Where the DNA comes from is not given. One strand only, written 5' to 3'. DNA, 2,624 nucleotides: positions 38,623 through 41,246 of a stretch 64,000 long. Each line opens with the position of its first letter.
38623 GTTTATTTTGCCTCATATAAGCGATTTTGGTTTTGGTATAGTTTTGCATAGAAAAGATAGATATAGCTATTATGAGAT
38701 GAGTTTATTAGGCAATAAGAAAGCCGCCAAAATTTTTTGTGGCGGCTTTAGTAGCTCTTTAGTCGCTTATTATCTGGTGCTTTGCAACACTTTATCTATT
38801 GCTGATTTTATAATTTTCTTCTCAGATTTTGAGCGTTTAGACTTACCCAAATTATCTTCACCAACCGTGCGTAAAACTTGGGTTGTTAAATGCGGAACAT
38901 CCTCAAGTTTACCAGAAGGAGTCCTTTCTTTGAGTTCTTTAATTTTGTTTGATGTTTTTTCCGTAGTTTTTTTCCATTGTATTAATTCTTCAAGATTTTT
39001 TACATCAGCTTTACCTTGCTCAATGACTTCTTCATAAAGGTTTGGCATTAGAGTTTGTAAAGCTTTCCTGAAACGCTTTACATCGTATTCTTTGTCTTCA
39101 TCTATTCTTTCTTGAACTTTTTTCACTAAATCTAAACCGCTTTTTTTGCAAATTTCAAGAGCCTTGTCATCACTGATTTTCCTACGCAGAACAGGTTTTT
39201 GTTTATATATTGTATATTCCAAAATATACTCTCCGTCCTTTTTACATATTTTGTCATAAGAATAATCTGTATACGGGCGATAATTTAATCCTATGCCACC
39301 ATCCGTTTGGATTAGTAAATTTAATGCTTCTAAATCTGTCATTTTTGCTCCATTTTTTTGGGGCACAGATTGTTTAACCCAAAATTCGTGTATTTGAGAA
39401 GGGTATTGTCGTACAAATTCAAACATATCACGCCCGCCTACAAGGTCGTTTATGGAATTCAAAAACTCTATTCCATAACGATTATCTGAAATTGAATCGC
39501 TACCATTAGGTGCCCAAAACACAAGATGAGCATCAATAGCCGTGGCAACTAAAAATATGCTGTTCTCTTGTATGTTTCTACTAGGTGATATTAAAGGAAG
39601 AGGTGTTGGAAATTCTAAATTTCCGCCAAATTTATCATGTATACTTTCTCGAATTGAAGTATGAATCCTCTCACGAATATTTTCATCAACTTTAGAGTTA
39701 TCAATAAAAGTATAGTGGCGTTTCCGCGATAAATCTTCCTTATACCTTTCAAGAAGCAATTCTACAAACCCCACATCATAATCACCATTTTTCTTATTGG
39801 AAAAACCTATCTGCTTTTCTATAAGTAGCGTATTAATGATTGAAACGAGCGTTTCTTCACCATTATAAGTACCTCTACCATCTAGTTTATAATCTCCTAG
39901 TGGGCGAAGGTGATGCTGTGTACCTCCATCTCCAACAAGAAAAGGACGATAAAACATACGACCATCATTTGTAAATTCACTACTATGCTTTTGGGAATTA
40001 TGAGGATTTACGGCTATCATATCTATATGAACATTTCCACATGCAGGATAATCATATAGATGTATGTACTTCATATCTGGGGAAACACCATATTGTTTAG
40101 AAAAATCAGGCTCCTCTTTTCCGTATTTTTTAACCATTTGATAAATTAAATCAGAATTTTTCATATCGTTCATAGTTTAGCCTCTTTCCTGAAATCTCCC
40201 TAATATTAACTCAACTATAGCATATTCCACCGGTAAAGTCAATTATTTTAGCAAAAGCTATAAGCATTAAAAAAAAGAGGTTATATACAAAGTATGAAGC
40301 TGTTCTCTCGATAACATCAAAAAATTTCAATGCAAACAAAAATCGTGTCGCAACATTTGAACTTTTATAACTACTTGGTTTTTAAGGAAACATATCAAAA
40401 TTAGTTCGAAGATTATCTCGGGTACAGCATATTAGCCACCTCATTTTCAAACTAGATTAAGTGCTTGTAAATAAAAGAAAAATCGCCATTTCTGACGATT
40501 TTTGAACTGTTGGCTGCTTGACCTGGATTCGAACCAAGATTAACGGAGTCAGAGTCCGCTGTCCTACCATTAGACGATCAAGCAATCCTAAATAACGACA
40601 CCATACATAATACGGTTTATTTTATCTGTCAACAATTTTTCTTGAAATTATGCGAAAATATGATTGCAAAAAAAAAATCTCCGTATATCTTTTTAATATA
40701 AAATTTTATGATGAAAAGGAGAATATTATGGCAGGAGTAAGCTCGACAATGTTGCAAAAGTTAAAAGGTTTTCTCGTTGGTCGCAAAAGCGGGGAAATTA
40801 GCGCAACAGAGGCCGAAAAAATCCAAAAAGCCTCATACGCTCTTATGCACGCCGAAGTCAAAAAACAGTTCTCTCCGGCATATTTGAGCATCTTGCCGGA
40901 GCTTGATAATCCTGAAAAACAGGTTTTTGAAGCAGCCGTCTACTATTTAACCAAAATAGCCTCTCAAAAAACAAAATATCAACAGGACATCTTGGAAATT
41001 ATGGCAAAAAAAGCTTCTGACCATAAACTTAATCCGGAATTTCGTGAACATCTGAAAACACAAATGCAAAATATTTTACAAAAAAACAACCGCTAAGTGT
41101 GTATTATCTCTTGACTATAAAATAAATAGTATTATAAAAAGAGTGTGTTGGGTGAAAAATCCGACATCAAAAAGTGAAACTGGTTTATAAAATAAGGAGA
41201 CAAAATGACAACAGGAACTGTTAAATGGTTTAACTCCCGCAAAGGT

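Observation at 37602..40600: tRNA-Gln-adjacent low-density islet carrying an orphan 467-aa protein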

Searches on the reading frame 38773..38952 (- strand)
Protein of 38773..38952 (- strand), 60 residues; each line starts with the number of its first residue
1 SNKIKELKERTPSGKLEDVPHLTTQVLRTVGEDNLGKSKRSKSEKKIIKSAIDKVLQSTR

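Call 39: find_homologous_proteins(query=A2, max_evalue=0.001)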
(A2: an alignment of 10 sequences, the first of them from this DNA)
Query A2 (10 sequences) (60 aa, profile of the alignment): 6 proteins with E <= 0.001 among 476 candidates.
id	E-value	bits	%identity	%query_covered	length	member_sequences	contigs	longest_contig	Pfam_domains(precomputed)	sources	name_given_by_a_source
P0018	1.6e-28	116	58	100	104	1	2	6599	-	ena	-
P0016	2.1e-20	90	49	75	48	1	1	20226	-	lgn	-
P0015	2.0e-18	84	47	85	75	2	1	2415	-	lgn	-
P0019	2.5e-18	83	57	78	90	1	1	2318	-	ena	-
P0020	5.4e-14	70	36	73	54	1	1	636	-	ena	-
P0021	6.1e-14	69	37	72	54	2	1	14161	-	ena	-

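Call 49: search_solved_structures(query=A2, max_evalue=10, show_alignments=2)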
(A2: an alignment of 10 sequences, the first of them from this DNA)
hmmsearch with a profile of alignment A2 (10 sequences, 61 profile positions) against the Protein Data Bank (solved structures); distinct sequences matched with E-value up to 10: 0.

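Call 52: find_related_loci(query=A2, collection=metagenome_contigs, flank=10000)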
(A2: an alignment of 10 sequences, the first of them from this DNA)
Query A2 (60 aa) in metagenome_contigs; peptide patterns used: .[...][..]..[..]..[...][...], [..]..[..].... (x = any residue, [..] = any of these).
116 stretches matched a pattern, but none encodes a relative of the query by tblastn (E <= 1e-3).

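Call 103: find_encoding_contigs(protein=P0021, flank=7000, max_places=2)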
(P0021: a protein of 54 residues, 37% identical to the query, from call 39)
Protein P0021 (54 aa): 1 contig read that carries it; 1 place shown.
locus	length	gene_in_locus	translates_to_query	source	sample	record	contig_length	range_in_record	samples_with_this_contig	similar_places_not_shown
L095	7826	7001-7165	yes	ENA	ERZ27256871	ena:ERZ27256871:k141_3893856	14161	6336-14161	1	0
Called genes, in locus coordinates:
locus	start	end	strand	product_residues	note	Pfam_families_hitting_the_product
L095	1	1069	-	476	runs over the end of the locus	PF00884:Sulfatase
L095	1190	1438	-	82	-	-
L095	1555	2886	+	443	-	PF01595:CNNM, PF00571:CBS, PF03471:CorC_HlyC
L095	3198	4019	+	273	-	PF25084:LbH_EIF2B (faint), PF25087:GMPPB_C (faint), PF00132:Hexapep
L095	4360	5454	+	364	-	-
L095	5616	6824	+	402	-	PF13173:AAA_14, PF13635:DUF4143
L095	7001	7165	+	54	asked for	-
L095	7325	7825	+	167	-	?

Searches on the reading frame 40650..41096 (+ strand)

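Call 4: search_protein_families(library=pfam, proteins=[window:40650-41096:+], max_evalue=1)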
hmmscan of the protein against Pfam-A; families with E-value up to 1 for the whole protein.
window:40650-41096:+ (148 aa): 1 family
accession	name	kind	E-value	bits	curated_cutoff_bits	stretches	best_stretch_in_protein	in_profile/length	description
PF20779.2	MACPF_D2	-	0.31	11.5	24.2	1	87-142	53-101/103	MACPF protein, D2 domain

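Call 5: search_protein_families(library=ncbifam, proteins=[window:40650-41096:+], max_evalue=1)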
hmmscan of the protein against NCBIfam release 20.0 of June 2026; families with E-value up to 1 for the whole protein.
window:40650-41096:+ (148 aa): 1 family
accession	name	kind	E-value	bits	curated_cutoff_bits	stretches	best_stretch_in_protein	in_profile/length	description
NF008757.0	PRK11788.1-5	equivalog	0.011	14.9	363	1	82-141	220-278/388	lipopolysaccharide assembly protein LapB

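Call 6: search_protein_families(library=padloc, proteins=[window:40650-41096:+], max_evalue=1)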
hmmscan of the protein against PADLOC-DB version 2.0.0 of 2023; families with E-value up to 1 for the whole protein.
window:40650-41096:+ (148 aa): 0 families
